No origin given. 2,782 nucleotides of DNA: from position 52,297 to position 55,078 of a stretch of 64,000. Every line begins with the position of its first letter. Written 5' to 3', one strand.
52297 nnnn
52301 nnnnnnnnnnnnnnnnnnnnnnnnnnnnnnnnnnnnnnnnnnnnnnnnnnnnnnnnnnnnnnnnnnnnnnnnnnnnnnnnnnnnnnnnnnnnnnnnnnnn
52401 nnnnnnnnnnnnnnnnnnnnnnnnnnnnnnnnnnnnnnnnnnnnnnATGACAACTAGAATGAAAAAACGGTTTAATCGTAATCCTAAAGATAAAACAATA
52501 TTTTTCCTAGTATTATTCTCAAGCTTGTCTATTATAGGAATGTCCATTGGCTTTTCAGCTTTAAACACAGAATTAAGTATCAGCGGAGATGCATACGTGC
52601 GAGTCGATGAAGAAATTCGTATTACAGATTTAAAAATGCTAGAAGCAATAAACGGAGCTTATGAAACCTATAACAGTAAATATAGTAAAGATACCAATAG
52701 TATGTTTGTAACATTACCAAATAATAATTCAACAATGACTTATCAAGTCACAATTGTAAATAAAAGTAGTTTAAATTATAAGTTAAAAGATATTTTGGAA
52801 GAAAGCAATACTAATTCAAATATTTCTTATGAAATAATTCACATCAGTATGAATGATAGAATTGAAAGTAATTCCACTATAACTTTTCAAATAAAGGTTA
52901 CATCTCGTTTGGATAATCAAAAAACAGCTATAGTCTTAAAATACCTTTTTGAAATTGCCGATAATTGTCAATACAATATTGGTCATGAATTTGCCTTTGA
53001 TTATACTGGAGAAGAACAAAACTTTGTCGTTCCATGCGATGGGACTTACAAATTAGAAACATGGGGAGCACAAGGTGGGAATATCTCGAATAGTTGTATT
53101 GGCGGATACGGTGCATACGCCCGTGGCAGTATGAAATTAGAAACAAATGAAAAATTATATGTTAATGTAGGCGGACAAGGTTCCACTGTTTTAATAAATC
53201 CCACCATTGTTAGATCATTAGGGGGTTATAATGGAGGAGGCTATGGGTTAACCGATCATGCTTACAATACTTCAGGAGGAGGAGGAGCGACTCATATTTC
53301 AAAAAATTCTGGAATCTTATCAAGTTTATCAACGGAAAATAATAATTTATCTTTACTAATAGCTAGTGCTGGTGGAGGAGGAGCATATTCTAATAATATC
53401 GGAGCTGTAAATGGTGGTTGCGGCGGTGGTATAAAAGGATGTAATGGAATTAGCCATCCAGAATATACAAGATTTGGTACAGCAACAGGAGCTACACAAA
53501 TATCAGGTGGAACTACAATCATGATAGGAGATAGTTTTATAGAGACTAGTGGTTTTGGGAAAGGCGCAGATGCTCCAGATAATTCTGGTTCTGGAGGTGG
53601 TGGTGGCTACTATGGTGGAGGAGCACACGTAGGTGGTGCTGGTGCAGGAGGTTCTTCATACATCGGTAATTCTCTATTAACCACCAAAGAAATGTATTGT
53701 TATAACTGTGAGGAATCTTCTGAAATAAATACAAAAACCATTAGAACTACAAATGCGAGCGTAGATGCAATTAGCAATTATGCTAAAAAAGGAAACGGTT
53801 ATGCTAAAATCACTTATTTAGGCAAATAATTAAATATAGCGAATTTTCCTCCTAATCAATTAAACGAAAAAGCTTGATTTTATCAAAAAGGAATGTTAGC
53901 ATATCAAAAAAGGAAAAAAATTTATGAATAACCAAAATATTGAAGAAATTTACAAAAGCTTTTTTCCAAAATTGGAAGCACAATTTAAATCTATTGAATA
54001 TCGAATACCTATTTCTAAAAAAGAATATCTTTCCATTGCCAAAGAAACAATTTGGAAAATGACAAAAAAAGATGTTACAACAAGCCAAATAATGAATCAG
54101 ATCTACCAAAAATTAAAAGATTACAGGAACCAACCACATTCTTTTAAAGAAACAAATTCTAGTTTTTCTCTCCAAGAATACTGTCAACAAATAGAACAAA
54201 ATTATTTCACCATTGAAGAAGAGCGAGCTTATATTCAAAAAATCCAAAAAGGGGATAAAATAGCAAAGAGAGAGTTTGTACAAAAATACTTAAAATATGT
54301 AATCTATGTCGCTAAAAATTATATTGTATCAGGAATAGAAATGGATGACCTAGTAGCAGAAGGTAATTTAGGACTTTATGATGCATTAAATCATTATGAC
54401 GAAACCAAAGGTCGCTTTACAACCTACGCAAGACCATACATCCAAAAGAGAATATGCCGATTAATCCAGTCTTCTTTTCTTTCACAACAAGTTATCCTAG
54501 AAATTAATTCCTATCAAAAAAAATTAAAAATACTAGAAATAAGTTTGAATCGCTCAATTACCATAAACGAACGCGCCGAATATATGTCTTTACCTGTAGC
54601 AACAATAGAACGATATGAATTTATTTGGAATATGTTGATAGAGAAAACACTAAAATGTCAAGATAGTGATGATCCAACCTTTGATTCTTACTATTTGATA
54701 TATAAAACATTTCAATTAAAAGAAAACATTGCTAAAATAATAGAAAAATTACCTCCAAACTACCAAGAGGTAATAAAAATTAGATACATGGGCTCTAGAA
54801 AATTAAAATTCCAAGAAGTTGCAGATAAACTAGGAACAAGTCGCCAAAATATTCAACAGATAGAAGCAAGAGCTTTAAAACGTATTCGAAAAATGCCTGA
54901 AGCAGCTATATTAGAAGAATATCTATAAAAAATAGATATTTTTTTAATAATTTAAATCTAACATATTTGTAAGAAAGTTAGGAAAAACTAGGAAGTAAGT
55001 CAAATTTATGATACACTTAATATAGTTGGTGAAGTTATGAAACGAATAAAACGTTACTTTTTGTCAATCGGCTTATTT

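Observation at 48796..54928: Self-contained SipW-type secretion/fibre-like locus: two paralogous small secreted proteins, an N-terminally extended SipW peptidase, a membrane protein, a Gly-rich giant, and a dedicated sigma factor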

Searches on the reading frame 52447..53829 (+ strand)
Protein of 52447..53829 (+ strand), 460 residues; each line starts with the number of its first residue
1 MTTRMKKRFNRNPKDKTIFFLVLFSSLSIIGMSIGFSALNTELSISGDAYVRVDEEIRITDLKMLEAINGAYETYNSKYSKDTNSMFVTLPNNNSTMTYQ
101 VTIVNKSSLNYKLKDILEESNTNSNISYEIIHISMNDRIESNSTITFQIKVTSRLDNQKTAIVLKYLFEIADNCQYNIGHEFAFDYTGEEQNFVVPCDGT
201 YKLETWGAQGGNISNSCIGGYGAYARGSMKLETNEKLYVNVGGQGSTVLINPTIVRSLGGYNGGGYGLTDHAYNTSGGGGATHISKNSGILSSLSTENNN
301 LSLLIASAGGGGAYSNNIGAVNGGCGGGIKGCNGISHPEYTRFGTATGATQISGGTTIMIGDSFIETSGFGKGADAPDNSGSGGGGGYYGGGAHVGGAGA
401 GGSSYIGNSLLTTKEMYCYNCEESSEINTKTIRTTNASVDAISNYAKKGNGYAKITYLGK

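Call 3: search_protein_families(library=pfam, proteins=[window:52447-53829:+], max_evalue=0.1)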
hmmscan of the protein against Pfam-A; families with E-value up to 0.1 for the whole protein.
window:52447-53829:+ (460 aa): 1 family
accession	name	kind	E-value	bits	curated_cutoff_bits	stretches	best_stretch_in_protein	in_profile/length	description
PF12810.13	ALK_LTK_GRD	-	1.5e-36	127.1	24.5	1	198-458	7-243/243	ALK/LTK, Glycine-rich domain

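Call 4: search_protein_families(library=ncbifam, proteins=[window:52447-53829:+], max_evalue=0.1)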
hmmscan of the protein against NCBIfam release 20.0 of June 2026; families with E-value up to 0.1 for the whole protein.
window:52447-53829:+ (460 aa): 0 families

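Call 8: search_protein_families(library=padloc, proteins=[window:52447-53829:+], max_evalue=0.01)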
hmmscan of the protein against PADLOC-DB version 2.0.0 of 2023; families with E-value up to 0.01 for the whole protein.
window:52447-53829:+ (460 aa): 0 families

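Call 79: search_solved_structures(query=window:52447-53829:+, max_evalue=0.01)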
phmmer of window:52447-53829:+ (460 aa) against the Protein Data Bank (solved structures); distinct sequences matched with E-value up to 0.01: 0.

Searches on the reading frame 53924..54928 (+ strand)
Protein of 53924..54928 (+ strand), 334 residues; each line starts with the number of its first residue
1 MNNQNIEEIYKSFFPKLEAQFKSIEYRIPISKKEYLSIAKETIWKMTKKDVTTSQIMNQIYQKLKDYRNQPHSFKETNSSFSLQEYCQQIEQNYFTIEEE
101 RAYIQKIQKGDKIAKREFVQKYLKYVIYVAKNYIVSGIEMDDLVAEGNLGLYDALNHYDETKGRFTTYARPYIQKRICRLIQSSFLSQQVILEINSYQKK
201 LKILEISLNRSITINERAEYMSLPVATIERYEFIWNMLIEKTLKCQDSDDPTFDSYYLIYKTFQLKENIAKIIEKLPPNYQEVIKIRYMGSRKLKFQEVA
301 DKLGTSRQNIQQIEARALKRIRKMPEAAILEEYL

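Call 3: search_protein_families(library=pfam, proteins=[window:53924-54928:+], max_evalue=0.1)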
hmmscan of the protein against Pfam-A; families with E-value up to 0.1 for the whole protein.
window:53924-54928:+ (334 aa): 8 families
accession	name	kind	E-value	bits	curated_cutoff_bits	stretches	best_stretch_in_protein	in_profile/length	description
PF04542.20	Sigma70_r2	-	7.6e-13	48.5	24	1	118-181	1-65/71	Sigma-70 region 2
PF04545.22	Sigma70_r4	-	1.7e-11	43.9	24.1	1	273-323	2-50/50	Sigma-70, region 4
PF08281.18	Sigma70_r4_2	-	4.1e-06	26.8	25.7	1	267-321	2-54/54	Sigma-70, region 4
PF07638.17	Sigma70_ECF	-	0.0017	18.7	21.1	0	262-312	123-170/185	ECF sigma factor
PF01381.28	HTH_3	-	0.018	15.5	23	0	297-315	13-31/55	Helix-turn-helix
PF12728.13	HTH_17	-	0.021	15.5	27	0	294-321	2-30/51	Helix-turn-helix domain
PF17107.11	SesA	-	0.069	13.7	26.3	0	57-84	11-39/122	N-terminal domain on NACHT_NTPase and P-loop NTPases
PF16509.11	KORA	-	0.072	13.7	26.7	0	297-323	34-60/84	TrfB plasmid transcriptional repressor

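Call 4: search_protein_families(library=ncbifam, proteins=[window:53924-54928:+], max_evalue=0.1)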
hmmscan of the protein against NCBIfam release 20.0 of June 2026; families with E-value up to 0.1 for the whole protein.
window:53924-54928:+ (334 aa): 76 families (the best 25 are shown)
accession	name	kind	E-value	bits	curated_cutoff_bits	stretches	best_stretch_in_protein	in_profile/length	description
TIGR02394.1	rpoS_proteo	equivalog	4.7e-31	108.4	378.7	1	75-325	7-274/285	RNA polymerase sigma factor RpoS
TIGR02997.1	Sig70-cyanoRpoD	subfamily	4.1e-26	92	384.5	1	72-322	40-298/298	RNA polymerase sigma factor, RpoD/SigA family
NF004207.0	PRK05657.1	equivalog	1e-25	90.8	394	1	73-324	48-316/329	RNA polymerase sigma factor RpoS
TIGR02937.1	sigma70-ECF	superfamily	4.5e-25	88.2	42.9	1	114-323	2-163/165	sigma-70 family RNA polymerase sigma factor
NF006666.0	PRK09210.1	equivalog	1.2e-23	84.1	572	2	92-182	111-202/370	RNA polymerase sigma factor RpoD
TIGR02393.1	RpoD_Cterm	equivalog_domain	1.3e-23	83.9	354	1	114-334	1-237/238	RNA polymerase sigma factor RpoD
NF041931.2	MzaA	equivalog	1.9e-23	83.2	800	1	98-334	460-714/726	MZA anti-phage system associated sigma-70 family RNA polymerase sigma factor MzaA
NF005643.0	PRK07406.1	equivalog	1.9e-23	83.2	500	2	76-234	130-283/397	RNA polymerase sigma factor RpoD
TIGR02392.1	rpoH_proteo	equivalog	2.3e-22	79.9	323.1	2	82-184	2-107/270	RNA polymerase sigma factor RpoH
NF005143.0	PRK06596.1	subfamily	8.9e-22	77.9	241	2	78-181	11-117/285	RNA polymerase factor sigma-32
NF004208.0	PRK05658.1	equivalog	1.5e-21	77.1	555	2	2-181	281-461/631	RNA polymerase sigma factor RpoD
NF005642.0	PRK07405.1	subfamily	3.7e-21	75.6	524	1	100-334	69-316/318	RNA polymerase sigma factor SigD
TIGR02846.1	spore_sigmaK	equivalog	1.3e-20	73.9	298.65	2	97-183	32-119/227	RNA polymerase sporulation sigma factor SigK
NF004615.0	PRK05949.1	subfamily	6.4e-20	71.3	530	1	73-324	58-317/327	RNA polymerase sigma factor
NF005785.0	PRK07598.1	equivalog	7e-20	71.2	554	2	100-185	162-248/415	RNA polymerase sigma factor SigC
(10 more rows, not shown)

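Call 8: search_protein_families(library=padloc, proteins=[window:53924-54928:+], max_evalue=0.01)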
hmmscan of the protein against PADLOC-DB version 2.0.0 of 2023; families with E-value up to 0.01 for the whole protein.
window:53924-54928:+ (334 aa): 1 family
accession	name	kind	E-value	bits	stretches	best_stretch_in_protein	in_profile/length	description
PDLC02203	MzaA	-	3.8e-19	66.4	2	88-184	404-501/683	-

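Call 69: find_homologous_proteins(query=window:53924-54928:+, max_evalue=1e-20)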
Query window:53924-54928:+ (334 aa): 1 proteins with E <= 1e-20 among 2053 candidates.
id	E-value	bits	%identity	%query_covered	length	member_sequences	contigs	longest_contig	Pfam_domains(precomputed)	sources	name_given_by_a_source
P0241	6.8e-22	96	32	72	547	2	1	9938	PF04545.23,PF04542.21,PF04539.23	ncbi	-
